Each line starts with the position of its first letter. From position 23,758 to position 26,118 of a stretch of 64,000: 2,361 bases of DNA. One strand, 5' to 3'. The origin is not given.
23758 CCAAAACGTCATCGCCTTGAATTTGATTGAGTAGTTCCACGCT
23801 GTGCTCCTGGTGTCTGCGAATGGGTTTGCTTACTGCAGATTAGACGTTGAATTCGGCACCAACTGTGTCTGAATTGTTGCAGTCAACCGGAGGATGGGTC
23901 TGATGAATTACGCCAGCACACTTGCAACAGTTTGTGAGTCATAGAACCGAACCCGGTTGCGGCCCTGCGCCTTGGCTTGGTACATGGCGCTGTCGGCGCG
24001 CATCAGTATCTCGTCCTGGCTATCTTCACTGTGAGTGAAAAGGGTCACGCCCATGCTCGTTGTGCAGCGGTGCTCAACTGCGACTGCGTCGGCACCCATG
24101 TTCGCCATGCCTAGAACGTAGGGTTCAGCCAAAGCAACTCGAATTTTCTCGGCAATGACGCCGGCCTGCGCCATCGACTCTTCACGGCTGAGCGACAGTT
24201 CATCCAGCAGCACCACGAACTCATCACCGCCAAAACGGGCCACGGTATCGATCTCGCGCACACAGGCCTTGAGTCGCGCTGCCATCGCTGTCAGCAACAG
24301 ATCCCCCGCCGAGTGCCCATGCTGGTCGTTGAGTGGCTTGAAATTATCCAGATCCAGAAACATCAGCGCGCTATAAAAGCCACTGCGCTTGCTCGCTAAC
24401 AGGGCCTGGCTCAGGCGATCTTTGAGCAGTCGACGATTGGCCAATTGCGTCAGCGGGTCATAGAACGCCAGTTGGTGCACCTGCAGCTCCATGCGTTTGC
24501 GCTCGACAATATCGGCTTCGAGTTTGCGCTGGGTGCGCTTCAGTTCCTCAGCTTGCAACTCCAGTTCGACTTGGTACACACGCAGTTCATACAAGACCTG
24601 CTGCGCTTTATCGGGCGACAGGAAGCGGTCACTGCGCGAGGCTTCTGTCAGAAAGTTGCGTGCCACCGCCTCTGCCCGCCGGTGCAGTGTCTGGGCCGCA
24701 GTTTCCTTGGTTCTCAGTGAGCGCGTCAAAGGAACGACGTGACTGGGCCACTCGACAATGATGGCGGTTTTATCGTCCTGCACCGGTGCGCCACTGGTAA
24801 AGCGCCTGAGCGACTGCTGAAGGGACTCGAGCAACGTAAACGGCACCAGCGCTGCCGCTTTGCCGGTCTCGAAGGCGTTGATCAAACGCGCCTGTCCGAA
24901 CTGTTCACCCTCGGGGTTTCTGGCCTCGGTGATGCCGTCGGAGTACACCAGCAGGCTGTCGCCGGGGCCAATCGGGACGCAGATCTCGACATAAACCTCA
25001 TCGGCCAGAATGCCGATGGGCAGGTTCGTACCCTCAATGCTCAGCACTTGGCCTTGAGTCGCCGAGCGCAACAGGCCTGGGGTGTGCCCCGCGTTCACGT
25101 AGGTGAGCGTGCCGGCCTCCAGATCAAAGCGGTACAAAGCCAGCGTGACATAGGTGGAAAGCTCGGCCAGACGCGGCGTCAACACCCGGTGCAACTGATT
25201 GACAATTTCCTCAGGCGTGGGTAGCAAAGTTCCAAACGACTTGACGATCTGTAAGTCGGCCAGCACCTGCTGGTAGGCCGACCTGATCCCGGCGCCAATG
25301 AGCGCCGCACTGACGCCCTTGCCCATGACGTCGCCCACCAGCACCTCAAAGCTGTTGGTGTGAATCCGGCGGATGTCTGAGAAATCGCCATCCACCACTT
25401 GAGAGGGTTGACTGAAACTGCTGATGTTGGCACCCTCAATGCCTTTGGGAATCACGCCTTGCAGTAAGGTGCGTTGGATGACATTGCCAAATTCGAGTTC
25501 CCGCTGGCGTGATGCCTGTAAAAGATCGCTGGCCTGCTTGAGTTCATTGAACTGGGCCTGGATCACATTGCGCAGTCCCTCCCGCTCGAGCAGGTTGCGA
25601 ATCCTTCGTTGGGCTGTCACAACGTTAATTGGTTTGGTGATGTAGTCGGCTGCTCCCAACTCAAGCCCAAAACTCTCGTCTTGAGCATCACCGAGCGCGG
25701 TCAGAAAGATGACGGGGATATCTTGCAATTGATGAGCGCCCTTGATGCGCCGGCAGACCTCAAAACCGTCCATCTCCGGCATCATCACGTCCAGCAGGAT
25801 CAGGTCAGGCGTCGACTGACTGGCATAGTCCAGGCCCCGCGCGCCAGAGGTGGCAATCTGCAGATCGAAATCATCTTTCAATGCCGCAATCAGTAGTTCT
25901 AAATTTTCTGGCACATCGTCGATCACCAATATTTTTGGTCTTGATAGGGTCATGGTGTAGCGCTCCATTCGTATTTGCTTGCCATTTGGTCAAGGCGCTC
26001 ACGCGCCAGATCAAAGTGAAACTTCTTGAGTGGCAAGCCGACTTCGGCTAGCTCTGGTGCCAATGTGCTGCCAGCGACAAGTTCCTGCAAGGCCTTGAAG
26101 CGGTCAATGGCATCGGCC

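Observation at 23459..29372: Cache-type hybrid kinase translationally coupled to a REC-PP2C-GGDEF fusion, followed by STAS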

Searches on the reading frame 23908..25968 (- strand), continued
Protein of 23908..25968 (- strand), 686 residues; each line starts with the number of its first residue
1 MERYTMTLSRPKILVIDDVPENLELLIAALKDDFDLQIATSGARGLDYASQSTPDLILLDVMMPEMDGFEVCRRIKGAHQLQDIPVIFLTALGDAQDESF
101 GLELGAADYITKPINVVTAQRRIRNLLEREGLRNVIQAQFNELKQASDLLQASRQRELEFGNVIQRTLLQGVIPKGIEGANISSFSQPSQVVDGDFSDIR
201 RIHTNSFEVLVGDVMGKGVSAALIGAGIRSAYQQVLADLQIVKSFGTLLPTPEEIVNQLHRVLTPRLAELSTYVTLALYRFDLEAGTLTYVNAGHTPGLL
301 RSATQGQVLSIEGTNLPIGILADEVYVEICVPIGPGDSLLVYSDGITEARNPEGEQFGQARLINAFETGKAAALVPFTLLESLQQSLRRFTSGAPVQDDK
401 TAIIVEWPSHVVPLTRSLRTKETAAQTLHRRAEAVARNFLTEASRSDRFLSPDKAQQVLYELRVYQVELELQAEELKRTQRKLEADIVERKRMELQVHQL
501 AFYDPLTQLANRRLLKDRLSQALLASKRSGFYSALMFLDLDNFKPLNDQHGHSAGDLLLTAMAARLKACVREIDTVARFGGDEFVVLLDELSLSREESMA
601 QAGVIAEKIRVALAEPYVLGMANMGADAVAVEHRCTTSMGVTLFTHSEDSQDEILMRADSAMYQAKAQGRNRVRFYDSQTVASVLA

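Call 83: fold_search(model_id=the predicted structure, library=pdb)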
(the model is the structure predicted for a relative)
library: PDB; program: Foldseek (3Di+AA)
matches with E <= 10: 1638; with E <= 0.001: 791
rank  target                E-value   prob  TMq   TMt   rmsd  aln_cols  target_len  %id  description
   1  3f7a_B                2.3e-27  1.00  0.35  0.56   8.4       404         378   29  Structure of Orthorhombic crystal form of Pseudomonas aeruginosa RssB (released 2009-11-24)
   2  3eq2_A                6.0e-25  1.00  0.28  0.50  10.8       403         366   28  Structure of Hexagonal Crystal form of Pseudomonas aeruginosa RssB (released 2009-10-20)
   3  3f7a_A                7.6e-25  1.00  0.36  0.58   7.6       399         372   29  Structure of Orthorhombic crystal form of Pseudomonas aeruginosa RssB (released 2009-11-24)
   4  3eq2_B                3.3e-24  1.00  0.28  0.49  11.0       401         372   28  Structure of Hexagonal Crystal form of Pseudomonas aeruginosa RssB (released 2009-10-20)
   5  2wb4_A                1.9e-22  1.00  0.22  0.32  36.7       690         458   22  activated diguanylate cyclase PleD in complex with c-di-GMP (released 2010-04-21)
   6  9g86_A                4.5e-22  1.00  0.23  0.34  32.5       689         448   22  Structure of Response regulator PleD in complex with c-diGMP and pppGpp (released 2025-08-06)
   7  9g85_A                7.7e-22  1.00  0.23  0.34  32.2       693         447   22  Structure of Response regulator PleD in complex with c-diGMP and ppGpp (released 2025-08-06)
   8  9g85_D                9.7e-22  1.00  0.23  0.35  32.9       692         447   22  Structure of Response regulator PleD in complex with c-diGMP and ppGpp (released 2025-08-06)
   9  2v0n_A                1.7e-21  1.00  0.22  0.33  36.7       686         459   22  ACTIVATED RESPONSE REGULATOR PLED IN COMPLEX WITH C-DIGMP AND GTP- ALPHA-S (released 2007-08-21)
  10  9g85_B                5.4e-21  1.00  0.23  0.34  32.3       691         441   22  Structure of Response regulator PleD in complex with c-diGMP and ppGpp (released 2025-08-06)
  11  2wb4_B                6.8e-21  1.00  0.22  0.34  33.1       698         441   21  activated diguanylate cyclase PleD in complex with c-di-GMP (released 2010-04-21)
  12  9g86_B                7.7e-21  1.00  0.23  0.34  32.8       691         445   22  Structure of Response regulator PleD in complex with c-diGMP and pppGpp (released 2025-08-06)
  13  9g85_C                2.7e-20  1.00  0.23  0.35  31.2       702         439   21  Structure of Response regulator PleD in complex with c-diGMP and ppGpp (released 2025-08-06)
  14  1w25_A                9.8e-20  1.00  0.22  0.33  40.0       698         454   21  Response regulator PleD in complex with c-diGMP (released 2004-11-18)
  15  6od1_A                2.8e-18  1.00  0.24  0.46  29.4       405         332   16  IraD-bound to RssB D58P variant (released 2019-04-24)
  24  7e6g_A                8.8e-15  1.00  0.26  0.60  14.1       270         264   26  Crystal structure of diguanylate cyclase SiaD in complex with its activator SiaC from Pseudomonas aeruginosa (released 2021-09-22)
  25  7e6g_B                1.1e-14  1.00  0.22  0.55  13.6       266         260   27  Crystal structure of diguanylate cyclase SiaD in complex with its activator SiaC from Pseudomonas aeruginosa (released 2021-09-22)
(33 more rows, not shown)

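Call 84: list_cluster_members(proteins=[window:23908-25953:-, window:23459-23797:-, window:25950-29372:-, window:170-1819:-])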
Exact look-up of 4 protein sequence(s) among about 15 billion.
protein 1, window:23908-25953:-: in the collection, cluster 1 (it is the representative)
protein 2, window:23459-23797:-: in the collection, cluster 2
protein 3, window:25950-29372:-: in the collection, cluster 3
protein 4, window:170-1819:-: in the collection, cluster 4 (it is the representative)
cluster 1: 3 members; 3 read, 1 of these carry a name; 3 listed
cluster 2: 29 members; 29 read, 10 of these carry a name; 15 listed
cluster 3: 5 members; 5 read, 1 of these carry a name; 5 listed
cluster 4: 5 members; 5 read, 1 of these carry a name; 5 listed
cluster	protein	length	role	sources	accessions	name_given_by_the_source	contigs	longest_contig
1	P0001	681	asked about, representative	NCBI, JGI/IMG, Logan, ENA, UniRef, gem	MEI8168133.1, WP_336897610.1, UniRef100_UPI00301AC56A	MAG: SpoIIE family protein phosphatase [Rhodoferax sp.] | SpoIIE family protein phosphatase n=1 Tax=Rhodoferax sp. TaxID=50421 RepID=UPI00301AC56A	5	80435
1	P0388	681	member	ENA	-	-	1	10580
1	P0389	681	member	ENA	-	-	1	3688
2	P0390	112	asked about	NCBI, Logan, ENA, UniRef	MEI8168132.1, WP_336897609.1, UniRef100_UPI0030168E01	MAG: STAS domain-containing protein [Rhodoferax sp.] | STAS domain-containing protein n=1 Tax=Rhodoferax sp. TaxID=50421 RepID=UPI0030168E01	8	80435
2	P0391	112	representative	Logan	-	-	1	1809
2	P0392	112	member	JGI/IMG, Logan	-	anti-sigma B factor antagonist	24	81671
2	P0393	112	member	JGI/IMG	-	anti-sigma B factor antagonist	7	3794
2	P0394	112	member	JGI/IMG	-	anti-sigma B factor antagonist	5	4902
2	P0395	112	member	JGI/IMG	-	anti-sigma B factor antagonist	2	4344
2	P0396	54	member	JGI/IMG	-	anti-sigma B factor antagonist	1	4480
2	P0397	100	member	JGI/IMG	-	anti-sigma B factor antagonist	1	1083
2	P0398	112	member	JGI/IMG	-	anti-sigma B factor antagonist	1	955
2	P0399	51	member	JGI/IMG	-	anti-sigma B factor antagonist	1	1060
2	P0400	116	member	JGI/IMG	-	anti-sigma B factor antagonist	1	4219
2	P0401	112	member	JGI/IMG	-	-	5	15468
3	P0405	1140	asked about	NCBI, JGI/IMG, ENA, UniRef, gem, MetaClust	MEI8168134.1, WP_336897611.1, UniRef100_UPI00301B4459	MAG: ATP-binding protein [Rhodoferax sp.] | ATP-binding protein n=1 Tax=Rhodoferax sp. TaxID=50421 RepID=UPI00301B4459 | \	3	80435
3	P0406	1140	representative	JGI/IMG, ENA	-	-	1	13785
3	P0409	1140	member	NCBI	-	-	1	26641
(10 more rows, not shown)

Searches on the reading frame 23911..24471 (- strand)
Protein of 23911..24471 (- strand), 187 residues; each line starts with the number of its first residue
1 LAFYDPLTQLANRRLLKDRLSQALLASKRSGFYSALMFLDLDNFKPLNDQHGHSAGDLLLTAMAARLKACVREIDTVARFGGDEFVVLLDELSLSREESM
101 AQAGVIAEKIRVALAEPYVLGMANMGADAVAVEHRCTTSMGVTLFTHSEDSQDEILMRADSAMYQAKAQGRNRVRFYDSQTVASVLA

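Call 79: search_solved_structures(query=window:23911-24471:-, max_evalue=1e-20, show_alignments=3)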
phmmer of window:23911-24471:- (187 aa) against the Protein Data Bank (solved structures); distinct sequences matched with E-value up to 1e-20: 18.
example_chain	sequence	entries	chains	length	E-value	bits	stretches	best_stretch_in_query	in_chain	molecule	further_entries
4rnf_A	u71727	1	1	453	2.1e-36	128.7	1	1-183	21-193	Motility regulator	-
4rnh_A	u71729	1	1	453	2.1e-36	128.7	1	1-183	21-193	Motility regulator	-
3icl_A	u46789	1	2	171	1.6e-32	116.1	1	5-179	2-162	EAL/GGDEF domain protein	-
5m3c_A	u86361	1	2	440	2e-31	112.6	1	4-180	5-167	Diguanylate cyclase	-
4wxw_A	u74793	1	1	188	9.1e-25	90.9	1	5-174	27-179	Uncharacterized protein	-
4wxo_A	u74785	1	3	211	1.1e-24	90.7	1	4-174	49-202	Uncharacterized protein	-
5euh_A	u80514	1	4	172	1.2e-24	90.6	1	4-174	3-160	Putative GGDEF domain membrane protein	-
6d9m_A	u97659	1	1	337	6.2e-24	88.2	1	3-174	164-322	Fusion protein of Endolysin,Response receiver sensor diguanylate cyclase, GAF domain-conta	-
5xgb_A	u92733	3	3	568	9.6e-24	87.6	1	2-180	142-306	Uncharacterized protein | Uncharacterized protein PA0861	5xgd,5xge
7a7e_A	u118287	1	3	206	1.7e-23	86.7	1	2-176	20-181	Diguanylate cyclase TpbB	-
4iob_A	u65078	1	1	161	4.1e-22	82.3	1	7-175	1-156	Diguanylate cyclase TpbB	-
2wb4_A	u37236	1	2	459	1.6e-21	80.3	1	1-174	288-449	DIGUANYLATE CYCLASE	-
1w25_A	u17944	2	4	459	1.6e-21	80.3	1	1-174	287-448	STALKED-CELL DIFFERENTIATION CONTROLLING PROTEIN | RESPONSE REGULATOR PLED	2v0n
9g86_A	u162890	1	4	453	1.6e-21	80.3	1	1-174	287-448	Response regulator PleD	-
9g85_A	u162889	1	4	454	1.7e-21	80.3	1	1-174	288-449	Response regulator PleD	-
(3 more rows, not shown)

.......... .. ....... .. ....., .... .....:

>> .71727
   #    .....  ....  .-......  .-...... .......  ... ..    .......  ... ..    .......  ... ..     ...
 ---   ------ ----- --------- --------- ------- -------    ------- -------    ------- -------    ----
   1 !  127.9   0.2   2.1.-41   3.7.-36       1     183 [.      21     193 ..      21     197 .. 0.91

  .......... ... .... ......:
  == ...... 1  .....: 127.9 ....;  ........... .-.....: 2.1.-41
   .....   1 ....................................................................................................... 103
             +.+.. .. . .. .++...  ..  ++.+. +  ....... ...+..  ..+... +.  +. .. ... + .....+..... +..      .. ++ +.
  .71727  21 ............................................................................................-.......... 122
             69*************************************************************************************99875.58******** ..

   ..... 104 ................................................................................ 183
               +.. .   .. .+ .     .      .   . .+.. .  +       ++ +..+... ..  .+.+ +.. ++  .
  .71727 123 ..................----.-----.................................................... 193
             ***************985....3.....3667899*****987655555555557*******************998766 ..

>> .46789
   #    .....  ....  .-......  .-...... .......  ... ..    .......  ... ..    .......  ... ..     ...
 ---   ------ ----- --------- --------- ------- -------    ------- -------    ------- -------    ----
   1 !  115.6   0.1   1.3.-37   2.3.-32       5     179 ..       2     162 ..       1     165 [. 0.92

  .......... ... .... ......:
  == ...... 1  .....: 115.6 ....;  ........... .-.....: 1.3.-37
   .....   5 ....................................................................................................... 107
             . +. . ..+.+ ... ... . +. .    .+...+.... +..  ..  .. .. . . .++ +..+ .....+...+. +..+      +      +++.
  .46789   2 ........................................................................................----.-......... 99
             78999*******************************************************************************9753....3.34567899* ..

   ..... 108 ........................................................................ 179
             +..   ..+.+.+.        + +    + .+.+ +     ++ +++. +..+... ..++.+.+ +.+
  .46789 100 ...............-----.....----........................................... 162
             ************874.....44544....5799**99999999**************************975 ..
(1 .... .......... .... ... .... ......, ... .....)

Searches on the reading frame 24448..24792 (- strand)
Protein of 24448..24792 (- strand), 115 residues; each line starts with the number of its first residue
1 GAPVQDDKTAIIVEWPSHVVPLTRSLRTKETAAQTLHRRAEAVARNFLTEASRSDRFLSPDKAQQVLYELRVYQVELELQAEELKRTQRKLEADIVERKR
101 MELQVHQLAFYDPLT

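Call 58: find_related_loci(query=A8, collection=metagenome_contigs, flank=10000)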
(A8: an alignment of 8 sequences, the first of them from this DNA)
Query A8 (115 aa) in metagenome_contigs; peptide patterns used: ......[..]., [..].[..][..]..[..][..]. (x = any residue, [..] = any of these).
599 stretches matched a pattern (row limit reached: there are more); 20 encode a relative of the query (tblastn E <= 1e-3); 20 distinct loci.
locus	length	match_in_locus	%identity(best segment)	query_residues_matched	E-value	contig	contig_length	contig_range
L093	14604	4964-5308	80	1-115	9e-53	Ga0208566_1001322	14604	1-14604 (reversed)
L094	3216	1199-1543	79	1-115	2e-51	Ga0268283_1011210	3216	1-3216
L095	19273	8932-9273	72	2-115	1e-49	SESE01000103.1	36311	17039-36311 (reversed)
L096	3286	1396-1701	75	1-102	8e-49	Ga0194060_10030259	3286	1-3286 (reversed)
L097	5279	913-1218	72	1-102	7e-47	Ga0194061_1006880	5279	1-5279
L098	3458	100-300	39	27-95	5e-8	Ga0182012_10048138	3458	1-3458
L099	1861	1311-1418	58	66-103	7e-8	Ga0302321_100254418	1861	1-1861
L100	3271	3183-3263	70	66-92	9e-8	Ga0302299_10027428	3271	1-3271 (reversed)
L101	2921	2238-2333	56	65-96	1e-7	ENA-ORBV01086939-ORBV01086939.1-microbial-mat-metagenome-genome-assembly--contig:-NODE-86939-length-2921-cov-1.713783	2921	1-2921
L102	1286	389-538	46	55-101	3e-7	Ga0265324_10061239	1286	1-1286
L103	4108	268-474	41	22-95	3e-7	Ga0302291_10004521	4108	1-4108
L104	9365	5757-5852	59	62-93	6e-7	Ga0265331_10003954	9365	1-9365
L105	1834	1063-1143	70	66-92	5e-7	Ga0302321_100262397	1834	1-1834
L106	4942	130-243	55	59-93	1e-6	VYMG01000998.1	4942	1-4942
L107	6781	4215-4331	51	63-103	2e-6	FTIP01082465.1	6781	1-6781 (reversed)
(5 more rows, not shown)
